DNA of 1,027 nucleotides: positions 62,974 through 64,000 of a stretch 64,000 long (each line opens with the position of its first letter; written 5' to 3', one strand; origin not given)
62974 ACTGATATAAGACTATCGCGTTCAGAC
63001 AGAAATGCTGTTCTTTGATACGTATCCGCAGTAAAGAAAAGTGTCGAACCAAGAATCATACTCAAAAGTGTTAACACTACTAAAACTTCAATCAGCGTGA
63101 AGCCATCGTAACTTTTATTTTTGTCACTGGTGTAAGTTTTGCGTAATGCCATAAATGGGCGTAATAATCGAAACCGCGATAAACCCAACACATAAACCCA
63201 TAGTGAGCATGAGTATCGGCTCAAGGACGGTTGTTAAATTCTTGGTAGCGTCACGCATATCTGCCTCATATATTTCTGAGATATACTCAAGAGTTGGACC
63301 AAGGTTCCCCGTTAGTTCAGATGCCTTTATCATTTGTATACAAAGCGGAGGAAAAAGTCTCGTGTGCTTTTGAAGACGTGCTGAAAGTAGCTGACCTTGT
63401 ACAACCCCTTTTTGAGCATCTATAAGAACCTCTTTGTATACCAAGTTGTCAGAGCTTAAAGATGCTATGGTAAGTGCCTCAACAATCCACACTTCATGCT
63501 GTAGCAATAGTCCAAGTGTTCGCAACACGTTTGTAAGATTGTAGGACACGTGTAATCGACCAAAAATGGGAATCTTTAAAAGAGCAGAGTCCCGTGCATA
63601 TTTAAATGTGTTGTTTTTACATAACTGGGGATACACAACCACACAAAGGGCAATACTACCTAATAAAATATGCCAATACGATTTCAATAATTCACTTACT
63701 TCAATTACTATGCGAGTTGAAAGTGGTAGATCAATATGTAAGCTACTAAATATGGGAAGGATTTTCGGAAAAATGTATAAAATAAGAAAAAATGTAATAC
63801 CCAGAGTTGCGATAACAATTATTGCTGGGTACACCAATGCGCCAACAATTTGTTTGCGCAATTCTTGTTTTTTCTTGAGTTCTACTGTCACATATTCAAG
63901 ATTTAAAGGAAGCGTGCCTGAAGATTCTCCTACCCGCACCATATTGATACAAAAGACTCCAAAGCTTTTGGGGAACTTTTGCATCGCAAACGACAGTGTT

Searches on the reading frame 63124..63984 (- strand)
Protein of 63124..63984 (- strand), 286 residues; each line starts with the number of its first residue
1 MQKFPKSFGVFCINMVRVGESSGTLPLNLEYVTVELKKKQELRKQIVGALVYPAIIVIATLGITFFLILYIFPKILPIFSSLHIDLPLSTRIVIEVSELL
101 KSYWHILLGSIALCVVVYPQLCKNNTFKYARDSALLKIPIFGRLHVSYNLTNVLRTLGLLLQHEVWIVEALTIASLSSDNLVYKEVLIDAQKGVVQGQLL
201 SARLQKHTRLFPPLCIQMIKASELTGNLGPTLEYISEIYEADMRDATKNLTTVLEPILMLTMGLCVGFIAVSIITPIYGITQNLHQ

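Call 80: search_protein_families(library=pfam, proteins=[window:63124-63984:-], max_evalue=0.00001)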
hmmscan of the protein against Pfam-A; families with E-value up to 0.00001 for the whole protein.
window:63124-63984:- (286 aa): 1 family
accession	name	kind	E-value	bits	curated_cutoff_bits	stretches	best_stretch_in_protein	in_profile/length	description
PF00482.28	T2SSF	-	1.8e-36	125.3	25.2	2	154-276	2-125/125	Type II secretion system (T2SS), protein F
